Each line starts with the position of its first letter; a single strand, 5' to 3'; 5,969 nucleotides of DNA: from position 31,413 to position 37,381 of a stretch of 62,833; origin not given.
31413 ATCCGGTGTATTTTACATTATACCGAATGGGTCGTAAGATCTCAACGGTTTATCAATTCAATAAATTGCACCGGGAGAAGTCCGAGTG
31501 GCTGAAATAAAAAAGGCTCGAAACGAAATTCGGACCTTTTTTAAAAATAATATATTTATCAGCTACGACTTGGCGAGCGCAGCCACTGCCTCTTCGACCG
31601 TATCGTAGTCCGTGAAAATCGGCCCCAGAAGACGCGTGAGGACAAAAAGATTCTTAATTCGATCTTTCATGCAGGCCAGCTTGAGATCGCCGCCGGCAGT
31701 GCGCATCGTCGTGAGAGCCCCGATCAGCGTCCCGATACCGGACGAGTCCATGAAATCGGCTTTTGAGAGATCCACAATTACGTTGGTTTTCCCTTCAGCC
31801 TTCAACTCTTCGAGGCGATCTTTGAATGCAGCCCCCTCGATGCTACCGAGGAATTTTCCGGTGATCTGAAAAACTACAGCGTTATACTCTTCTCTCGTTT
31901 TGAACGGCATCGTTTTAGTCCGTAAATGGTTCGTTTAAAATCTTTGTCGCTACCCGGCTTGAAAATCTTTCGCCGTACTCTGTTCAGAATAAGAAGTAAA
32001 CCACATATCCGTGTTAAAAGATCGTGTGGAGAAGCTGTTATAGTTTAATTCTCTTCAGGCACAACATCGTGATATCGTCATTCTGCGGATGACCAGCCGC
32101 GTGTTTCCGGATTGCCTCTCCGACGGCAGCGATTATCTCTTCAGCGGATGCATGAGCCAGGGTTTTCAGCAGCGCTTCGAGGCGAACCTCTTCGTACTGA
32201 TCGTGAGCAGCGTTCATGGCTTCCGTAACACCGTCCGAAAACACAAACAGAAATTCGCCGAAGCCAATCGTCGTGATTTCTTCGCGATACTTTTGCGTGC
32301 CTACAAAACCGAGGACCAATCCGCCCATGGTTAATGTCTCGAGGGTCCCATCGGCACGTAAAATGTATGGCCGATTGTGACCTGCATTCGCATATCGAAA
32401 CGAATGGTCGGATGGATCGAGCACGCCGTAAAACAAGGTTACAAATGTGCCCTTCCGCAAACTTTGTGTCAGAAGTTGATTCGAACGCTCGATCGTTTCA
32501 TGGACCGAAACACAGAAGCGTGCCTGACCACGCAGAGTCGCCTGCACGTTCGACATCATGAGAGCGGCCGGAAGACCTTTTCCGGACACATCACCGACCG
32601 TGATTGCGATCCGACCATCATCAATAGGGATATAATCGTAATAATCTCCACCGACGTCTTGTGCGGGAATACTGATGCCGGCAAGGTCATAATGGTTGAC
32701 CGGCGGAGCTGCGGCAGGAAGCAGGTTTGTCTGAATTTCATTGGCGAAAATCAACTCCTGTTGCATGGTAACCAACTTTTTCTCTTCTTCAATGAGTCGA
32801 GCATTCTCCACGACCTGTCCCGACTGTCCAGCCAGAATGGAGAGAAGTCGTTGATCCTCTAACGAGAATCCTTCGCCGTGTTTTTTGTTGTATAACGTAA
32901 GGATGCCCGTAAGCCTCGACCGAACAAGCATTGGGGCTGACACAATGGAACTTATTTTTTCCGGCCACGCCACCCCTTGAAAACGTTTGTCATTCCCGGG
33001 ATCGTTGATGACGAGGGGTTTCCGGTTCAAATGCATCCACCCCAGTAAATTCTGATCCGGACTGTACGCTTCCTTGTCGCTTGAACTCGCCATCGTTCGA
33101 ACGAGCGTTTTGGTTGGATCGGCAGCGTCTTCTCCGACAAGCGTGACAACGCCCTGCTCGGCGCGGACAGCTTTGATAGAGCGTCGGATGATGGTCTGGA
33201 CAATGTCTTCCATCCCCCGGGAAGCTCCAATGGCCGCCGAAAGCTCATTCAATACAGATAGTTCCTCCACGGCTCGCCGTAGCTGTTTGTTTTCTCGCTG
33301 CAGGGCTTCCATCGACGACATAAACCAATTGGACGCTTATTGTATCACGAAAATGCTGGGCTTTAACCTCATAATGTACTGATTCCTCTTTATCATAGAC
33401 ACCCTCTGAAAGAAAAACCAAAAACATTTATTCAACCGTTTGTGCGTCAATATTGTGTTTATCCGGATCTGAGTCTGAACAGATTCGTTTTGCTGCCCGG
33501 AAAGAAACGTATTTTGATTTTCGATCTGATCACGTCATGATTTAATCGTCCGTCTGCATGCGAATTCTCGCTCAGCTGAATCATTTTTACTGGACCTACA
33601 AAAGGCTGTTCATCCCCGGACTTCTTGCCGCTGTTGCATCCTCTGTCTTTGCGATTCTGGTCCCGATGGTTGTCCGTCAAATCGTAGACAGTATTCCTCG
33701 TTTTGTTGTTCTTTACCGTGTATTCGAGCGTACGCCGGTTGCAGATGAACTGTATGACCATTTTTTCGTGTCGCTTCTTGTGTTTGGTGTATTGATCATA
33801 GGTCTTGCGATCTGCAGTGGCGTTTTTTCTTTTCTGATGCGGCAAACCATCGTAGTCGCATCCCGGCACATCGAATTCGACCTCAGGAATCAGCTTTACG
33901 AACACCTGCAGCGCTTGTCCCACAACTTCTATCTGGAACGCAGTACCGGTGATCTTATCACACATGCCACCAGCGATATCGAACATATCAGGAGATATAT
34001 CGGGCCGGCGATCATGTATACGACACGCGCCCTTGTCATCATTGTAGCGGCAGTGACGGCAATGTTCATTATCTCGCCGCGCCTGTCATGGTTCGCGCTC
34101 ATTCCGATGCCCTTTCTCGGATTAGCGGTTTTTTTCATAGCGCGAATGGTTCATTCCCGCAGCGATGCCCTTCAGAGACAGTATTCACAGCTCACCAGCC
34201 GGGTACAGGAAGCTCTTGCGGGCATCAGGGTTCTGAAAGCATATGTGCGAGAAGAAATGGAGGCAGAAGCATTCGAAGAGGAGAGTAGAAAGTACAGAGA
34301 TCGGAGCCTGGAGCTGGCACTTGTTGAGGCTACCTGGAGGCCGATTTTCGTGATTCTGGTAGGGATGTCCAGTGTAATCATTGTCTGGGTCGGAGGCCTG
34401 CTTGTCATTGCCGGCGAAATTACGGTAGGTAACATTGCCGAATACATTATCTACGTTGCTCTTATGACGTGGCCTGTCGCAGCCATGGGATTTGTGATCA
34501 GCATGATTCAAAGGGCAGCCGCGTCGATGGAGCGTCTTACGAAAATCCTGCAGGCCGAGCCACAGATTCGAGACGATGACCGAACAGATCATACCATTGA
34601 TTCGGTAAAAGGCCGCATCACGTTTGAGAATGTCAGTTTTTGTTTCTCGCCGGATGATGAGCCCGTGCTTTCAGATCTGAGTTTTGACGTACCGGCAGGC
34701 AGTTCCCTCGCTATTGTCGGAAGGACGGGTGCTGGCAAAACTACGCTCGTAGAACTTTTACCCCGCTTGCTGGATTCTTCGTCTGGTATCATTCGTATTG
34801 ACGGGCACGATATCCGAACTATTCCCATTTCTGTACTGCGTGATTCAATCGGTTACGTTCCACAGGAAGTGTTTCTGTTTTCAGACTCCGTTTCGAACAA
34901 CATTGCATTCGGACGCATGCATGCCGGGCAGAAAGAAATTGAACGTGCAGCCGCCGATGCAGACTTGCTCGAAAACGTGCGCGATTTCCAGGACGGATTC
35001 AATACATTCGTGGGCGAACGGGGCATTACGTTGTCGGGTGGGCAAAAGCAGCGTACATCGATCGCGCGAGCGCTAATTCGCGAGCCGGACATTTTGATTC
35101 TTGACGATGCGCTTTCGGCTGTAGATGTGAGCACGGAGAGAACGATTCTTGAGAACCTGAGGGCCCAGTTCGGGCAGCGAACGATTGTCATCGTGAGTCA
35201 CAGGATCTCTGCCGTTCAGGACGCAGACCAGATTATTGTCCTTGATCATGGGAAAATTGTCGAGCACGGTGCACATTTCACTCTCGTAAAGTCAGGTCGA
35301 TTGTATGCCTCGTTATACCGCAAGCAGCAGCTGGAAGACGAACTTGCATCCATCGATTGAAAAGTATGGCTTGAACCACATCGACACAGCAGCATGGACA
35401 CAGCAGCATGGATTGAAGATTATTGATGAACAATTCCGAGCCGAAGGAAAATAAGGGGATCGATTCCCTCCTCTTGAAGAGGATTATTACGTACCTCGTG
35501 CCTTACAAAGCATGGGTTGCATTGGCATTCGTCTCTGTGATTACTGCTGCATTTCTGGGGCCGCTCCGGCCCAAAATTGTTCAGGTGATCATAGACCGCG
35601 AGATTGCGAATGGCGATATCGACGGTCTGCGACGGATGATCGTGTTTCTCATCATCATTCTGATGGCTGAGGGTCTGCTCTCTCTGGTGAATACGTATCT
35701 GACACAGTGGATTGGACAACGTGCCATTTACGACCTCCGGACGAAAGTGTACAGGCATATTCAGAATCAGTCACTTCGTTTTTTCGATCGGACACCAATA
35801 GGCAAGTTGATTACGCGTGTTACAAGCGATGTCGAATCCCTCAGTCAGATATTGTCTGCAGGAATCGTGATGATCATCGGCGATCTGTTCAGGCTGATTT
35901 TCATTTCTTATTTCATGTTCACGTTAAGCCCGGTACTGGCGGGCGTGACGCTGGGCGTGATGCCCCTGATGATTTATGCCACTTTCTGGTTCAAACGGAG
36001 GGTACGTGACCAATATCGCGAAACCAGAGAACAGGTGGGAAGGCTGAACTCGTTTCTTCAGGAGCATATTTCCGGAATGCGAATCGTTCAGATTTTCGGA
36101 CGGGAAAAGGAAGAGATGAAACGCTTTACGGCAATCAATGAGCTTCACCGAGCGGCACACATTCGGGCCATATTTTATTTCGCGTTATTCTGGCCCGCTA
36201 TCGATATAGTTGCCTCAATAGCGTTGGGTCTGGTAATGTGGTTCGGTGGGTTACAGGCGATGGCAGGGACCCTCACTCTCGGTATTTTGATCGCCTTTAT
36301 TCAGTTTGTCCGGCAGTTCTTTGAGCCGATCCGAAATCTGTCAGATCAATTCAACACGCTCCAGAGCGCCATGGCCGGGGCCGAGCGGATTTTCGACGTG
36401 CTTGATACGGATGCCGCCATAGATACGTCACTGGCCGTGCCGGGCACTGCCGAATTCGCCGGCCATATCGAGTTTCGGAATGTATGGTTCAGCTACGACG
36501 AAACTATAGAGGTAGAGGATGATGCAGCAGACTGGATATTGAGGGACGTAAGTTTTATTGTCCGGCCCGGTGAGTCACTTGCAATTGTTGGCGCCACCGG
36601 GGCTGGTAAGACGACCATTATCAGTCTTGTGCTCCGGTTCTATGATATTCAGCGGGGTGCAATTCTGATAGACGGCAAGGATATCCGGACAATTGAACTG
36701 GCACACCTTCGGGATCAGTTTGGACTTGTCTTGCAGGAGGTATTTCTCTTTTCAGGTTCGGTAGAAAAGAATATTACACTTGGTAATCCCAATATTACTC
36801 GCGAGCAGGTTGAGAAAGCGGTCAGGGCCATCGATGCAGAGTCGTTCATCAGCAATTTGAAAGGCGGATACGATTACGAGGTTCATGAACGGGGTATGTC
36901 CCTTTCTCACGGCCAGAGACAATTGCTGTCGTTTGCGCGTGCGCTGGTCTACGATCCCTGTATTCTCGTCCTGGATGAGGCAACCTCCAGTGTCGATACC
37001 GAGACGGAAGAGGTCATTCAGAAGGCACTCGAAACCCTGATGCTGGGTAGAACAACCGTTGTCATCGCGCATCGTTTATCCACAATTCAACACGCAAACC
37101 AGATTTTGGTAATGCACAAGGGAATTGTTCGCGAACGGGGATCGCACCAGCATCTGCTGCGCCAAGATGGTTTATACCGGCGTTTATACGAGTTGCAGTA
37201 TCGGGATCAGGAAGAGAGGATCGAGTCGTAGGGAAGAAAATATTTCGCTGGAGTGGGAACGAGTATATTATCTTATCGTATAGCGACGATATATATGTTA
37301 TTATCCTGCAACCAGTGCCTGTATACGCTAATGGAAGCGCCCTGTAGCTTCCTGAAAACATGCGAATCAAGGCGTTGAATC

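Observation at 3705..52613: Recurring pattern: short tandem duplications anchored on CDS start/stop codons (at least 9 arrays in 62 kb)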

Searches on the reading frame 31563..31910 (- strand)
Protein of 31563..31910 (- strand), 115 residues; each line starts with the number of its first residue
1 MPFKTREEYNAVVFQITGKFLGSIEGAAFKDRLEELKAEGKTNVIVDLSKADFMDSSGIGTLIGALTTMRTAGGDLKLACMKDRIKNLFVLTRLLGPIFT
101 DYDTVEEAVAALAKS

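Call 21: search_protein_families(library=pfam, proteins=[window:31563-31910:-], max_evalue=0.001)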
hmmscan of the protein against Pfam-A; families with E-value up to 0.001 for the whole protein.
window:31563-31910:- (115 aa): 2 families
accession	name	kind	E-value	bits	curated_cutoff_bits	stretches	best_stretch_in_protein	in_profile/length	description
PF01740.26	STAS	-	4.9e-16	58.8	22.6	1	5-108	4-106/106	STAS domain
PF13466.11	STAS_2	-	2.4e-07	31.3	29.2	1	27-94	13-79/80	STAS domain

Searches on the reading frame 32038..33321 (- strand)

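Call 21: search_protein_families(library=pfam, proteins=[window:32038-33321:-], max_evalue=0.001)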
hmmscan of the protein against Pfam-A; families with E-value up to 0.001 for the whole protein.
window:32038-33321:- (427 aa): 4 families
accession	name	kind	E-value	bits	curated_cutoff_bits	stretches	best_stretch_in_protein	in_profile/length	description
PF07228.17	SpoIIE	-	1.4e-47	162.6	25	1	234-424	1-191/192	Stage II sporulation protein E (SpoIIE)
PF13185.12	GAF_2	-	1.9e-12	48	28.6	1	35-172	2-136/136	GAF domain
PF01590.32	GAF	-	6e-11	43.4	22.4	1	37-169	2-131/133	GAF domain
PF13492.12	GAF_3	-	1.3e-06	29.2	27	1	37-173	2-129/129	GAF domain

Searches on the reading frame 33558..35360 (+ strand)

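Call 6: search_protein_families(library=pfam, proteins=[window:33558-35360:+], max_evalue=0.01)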
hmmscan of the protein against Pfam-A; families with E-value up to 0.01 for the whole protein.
window:33558-35360:+ (600 aa): 8 families
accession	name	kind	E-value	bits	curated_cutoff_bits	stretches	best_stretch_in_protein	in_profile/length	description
PF00664.28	ABC_membrane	-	6.4e-47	160.9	28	1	21-307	4-274/274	ABC transporter transmembrane region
PF00005.33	ABC_tran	-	8.4e-31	107.8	25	1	371-519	1-136/137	ABC transporter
PF02463.25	SMC_N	-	0.00019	21.4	40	1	458-562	120-211/220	RecF/RecN/SMC N terminal domain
PF13401.12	AAA_22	-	0.00021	22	27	1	382-538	6-108/130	AAA domain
PF13191.12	AAA_16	-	0.00033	21.6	32.6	1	381-452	22-94/167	AAA ATPase domain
PF06414.18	Zeta_toxin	-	0.00093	19.1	22.3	1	386-421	21-56/199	Zeta toxin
PF20990.2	DUF2207_C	-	0.0036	17.5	33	1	109-244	103-224/247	Predicted membrane protein (DUF2207) C-terminal domain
PF01935.23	DUF87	-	0.0057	17.2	23.2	0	382-412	24-56/220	Helicase HerA, central domain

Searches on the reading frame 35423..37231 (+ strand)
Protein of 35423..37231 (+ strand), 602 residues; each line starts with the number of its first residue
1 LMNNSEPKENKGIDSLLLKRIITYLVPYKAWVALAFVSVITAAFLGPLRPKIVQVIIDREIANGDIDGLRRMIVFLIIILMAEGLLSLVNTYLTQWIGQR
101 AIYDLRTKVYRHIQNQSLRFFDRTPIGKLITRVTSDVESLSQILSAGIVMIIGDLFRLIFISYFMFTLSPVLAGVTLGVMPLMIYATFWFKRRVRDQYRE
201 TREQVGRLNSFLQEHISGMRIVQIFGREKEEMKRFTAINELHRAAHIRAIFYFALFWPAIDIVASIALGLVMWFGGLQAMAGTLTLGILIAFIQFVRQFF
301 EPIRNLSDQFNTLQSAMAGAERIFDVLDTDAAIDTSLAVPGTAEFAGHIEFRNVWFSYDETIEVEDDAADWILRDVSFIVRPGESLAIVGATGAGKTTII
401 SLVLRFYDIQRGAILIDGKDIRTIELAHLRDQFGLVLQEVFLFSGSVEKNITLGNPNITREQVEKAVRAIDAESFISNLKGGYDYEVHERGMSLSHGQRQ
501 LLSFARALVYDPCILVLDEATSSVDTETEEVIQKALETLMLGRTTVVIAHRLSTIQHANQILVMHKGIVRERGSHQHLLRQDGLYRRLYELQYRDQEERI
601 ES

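Call 7: search_protein_families(library=pfam, proteins=[window:35423-37231:+], max_evalue=0.01)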
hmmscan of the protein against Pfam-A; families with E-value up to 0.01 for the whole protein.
window:35423-37231:+ (602 aa): 8 families
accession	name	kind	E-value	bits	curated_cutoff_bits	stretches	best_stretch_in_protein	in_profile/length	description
PF00664.28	ABC_membrane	-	1.4e-57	195.9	28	1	33-302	2-273/274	ABC transporter transmembrane region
PF00005.33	ABC_tran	-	1.5e-28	100.5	25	1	373-522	1-137/137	ABC transporter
PF02463.25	SMC_N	-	1e-05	25.5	40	1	403-564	100-211/220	RecF/RecN/SMC N terminal domain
PF13401.12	AAA_22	-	0.00022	22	27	1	385-524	7-96/130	AAA domain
PF13191.12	AAA_16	-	0.00043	21.2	32.6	1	382-541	24-161/167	AAA ATPase domain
PF06414.18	Zeta_toxin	-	0.00068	19.6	22.3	1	388-423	21-56/199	Zeta toxin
PF03600.22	CitMHS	-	0.0018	17.9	31.9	1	79-279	122-259/336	Citrate transporter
PF00004.35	AAA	-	0.0051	17.7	21.2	0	388-558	3-108/131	ATPase family associated with various cellular activities (AAA)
